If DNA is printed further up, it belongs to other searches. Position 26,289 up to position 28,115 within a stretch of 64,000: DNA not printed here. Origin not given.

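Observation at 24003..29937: Five-gene radical-SAM cluster (2x B12-rSAM, SPASM/twitch rSAM, acyltransferase, membrane GT2) directly downstream of rpoD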

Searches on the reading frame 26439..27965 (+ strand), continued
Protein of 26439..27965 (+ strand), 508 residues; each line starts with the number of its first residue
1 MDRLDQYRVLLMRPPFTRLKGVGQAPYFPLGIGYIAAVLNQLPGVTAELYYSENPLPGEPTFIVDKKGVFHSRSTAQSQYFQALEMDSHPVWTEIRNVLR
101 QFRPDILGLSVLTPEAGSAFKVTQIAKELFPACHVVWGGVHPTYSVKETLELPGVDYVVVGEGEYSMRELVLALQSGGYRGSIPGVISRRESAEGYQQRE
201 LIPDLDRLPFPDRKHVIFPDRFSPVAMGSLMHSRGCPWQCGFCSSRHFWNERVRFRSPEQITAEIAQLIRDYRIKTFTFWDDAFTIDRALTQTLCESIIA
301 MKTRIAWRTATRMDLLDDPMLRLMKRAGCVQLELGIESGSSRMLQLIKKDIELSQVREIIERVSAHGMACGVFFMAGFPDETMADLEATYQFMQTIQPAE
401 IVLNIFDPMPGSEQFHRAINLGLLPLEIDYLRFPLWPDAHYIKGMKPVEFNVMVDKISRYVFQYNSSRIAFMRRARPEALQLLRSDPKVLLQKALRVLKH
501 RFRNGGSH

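Call 26: find_encoding_contigs(protein=P0068, flank=8000, max_places=2)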
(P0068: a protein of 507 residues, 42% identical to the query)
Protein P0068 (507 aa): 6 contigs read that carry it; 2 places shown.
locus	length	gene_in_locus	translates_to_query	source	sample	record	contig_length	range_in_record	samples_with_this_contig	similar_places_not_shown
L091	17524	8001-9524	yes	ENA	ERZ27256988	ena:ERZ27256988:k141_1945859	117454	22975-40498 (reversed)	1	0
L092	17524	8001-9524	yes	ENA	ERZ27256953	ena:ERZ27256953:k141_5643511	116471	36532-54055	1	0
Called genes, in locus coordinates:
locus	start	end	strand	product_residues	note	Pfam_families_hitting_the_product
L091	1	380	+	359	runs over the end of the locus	PF01370:Epimerase, PF02719:Polysacc_synt_2 (weak), PF04321:RmlD_sub_bind, PF16363:GDP_Man_Dehyd, PF07993:NAD_binding_4 (weak)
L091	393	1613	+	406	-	PF13489:Methyltransf_23 (weak), PF13847:Methyltransf_31, PF00535:Glycos_transf_2, PF10111:Glyco_tranf_2_2, PF13641:Glyco_tranf_2_3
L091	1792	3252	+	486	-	-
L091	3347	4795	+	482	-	PF00070:Pyr_redox (faint), PF12831:FAD_oxidored (faint), PF13450:NAD_binding_8, PF01593:Amino_oxidase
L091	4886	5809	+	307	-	PF03279:Lip_A_acyltrans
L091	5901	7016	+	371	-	PF04055:Radical_SAM, PF13186:SPASM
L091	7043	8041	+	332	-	PF03279:Lip_A_acyltrans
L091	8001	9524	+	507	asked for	PF02310:B12-binding, PF04055:Radical_SAM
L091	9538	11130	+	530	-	PF02310:B12-binding, PF19864:Radical_SAM_N2 (weak), PF04055:Radical_SAM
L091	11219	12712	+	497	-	PF02310:B12-binding, PF04055:Radical_SAM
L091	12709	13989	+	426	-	PF02310:B12-binding, PF04055:Radical_SAM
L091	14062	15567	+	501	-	PF02310:B12-binding, PF04055:Radical_SAM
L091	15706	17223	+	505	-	PF02563:Poly_export, PF22461:SLBB_2, PF10531:SLBB, PF22461:SLBB_2, PF10531:SLBB, PF22461:SLBB_2, PF10531:SLBB, PF22461:SLBB_2, +1 more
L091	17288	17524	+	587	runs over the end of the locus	PF02706:Wzz (weak), PF01656:CbiA (faint), PF13807:GNVR, PF13614:AAA_31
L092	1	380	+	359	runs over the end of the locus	PF01370:Epimerase, PF02719:Polysacc_synt_2 (weak), PF04321:RmlD_sub_bind, PF16363:GDP_Man_Dehyd, PF07993:NAD_binding_4 (weak)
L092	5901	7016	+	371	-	PF04055:Radical_SAM, PF13186:SPASM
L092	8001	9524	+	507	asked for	PF02310:B12-binding, PF04055:Radical_SAM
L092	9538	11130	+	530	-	PF02310:B12-binding, PF19864:Radical_SAM_N2 (weak), PF04055:Radical_SAM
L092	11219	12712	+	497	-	PF02310:B12-binding, PF04055:Radical_SAM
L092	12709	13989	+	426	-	PF02310:B12-binding, PF04055:Radical_SAM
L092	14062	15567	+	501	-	PF02310:B12-binding, PF04055:Radical_SAM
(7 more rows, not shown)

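Call 30: search_solved_structures(query=A1, max_evalue=0.001)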
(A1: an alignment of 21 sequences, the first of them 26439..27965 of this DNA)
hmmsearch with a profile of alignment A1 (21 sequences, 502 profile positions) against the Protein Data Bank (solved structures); distinct sequences matched with E-value up to 0.001: 17.
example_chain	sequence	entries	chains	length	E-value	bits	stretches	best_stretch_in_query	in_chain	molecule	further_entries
6fd2_B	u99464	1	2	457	1.6e-40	142.4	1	190-422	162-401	Putative apramycin biosynthetic oxidoreductase 4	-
9ccb_A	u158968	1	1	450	2.2e-33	118.9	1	129-414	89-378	Radical SAM core domain-containing protein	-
5ul2_A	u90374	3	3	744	1.4e-26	96.4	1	86-398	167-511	OxsB protein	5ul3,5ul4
7kdx_A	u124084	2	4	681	5.2e-21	78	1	95-378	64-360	Methyltransferase TokK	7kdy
9n1b_A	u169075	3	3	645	2e-17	66.2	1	88-284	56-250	Radical SAM protein | Radical SAM enzyme CysS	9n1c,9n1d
6wte_A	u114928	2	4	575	2.9e-14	55.7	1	214-391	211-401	B12-binding domain-containing protein | Tryptophan-C2-methyltransferase containing B12-binding domain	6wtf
2qgq_A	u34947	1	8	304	3.5e-13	52.2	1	226-406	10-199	Protein TM_1862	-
4jc0_A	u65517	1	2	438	5e-13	51.7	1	221-406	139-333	Ribosomal protein S12 methylthiotransferase RimO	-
7mjv_A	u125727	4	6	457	2.5e-11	46.1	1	224-405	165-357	tRNA-2-methylthio-N(6)-dimethylallyladenosine synthase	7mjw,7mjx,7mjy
7mjz_A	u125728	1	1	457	2.7e-11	46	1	224-397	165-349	tRNA-2-methylthio-N(6)-dimethylallyladenosine synthase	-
6iad_A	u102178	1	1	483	4.1e-06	28.9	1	301-378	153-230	Histone acetyltransferase, ELP3 family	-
6iaz_A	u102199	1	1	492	4.2e-06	28.8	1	301-378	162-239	Histone acetyltransferase, ELP3 family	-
6ia8_A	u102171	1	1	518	4.5e-06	28.7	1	301-378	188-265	Histone acetyltransferase, ELP3 family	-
9p2u_A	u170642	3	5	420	0.00036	22.5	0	308-406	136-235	Radical S-adenosylmethionine methyltransferase NocN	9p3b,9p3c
3ciw_A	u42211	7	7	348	0.00088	21.2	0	227-408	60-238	FeFe-Hydrogenase maturase | [FeFe] hydrogenase maturase subunit HydE | Biotin synthetase, putative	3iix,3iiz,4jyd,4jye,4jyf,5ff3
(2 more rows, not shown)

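Call 59: search_protein_families(library=ncbifam, proteins=[L091:5901-7016:+, L088:1048-2928:+, L088:2997-5159:+, L088:9535-11436:+], max_evalue=1e-20)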
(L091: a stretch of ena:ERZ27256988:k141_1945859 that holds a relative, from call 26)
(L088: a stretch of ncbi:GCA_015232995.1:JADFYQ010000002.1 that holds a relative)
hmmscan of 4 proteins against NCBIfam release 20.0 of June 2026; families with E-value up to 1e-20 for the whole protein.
L091:5901-7016:+ (371 aa): 2 families
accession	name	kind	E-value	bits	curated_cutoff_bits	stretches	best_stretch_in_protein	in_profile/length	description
TIGR04317.1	W_rSAM_matur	equivalog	2.7e-33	115.5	380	1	56-333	6-303/349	tungsten cofactor oxidoreductase radical SAM maturase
TIGR04311.1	rSAM_Geo_metal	subfamily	7.8e-21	74.6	400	0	53-231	2-178/423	radical SAM/SPASM family putative metalloenzyme maturase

L088:1048-2928:+ (626 aa): 0 families

L088:2997-5159:+ (720 aa): 0 families

L088:9535-11436:+ (633 aa): 0 families

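Call 63: find_encoding_contigs(protein=P0112, flank=8000, max_places=2)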
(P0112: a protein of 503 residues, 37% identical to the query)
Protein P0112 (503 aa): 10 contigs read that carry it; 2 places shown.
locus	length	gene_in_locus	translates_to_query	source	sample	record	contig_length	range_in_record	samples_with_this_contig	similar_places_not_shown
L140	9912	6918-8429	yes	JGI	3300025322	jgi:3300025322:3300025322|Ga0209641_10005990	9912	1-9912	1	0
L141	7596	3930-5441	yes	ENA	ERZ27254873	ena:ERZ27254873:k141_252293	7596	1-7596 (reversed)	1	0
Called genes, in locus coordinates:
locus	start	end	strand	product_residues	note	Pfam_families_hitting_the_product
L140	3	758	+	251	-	?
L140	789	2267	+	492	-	PF04932:Wzy_C (weak)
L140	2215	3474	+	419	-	PF01075:Glyco_transf_9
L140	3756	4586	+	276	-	PF00685:Sulfotransfer_1, PF13469:Sulfotransfer_3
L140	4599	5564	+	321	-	PF00685:Sulfotransfer_1, PF13469:Sulfotransfer_3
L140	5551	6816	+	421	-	PF00685:Sulfotransfer_1, PF13469:Sulfotransfer_3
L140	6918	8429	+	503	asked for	PF02310:B12-binding, PF04055:Radical_SAM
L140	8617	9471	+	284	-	PF02811:PHP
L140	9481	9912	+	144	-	?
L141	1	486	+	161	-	?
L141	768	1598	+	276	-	PF00685:Sulfotransfer_1, PF13469:Sulfotransfer_3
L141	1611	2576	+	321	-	PF00685:Sulfotransfer_1, PF13469:Sulfotransfer_3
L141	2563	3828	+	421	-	PF00685:Sulfotransfer_1, PF13469:Sulfotransfer_3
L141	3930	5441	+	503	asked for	PF02310:B12-binding, PF04055:Radical_SAM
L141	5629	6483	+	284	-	PF02811:PHP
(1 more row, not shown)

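Call 78: search_protein_families(library=pfam, proteins=[P0095], max_evalue=0.001)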
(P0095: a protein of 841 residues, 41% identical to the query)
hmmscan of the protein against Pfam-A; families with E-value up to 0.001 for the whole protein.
P0095 (841 aa): 3 families
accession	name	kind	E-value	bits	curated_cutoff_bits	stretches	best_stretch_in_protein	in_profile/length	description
PF04055.27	Radical_SAM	-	1.2e-20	74.8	29.5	1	228-387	4-165/166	Radical SAM superfamily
PF03279.18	Lip_A_acyltrans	-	5.5e-19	68.9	22.3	1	517-810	11-291/295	Bacterial lipid A biosynthesis acyltransferase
PF02310.24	B12-binding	-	1.1e-16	61.1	32.1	1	86-163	41-120/121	B12 binding domain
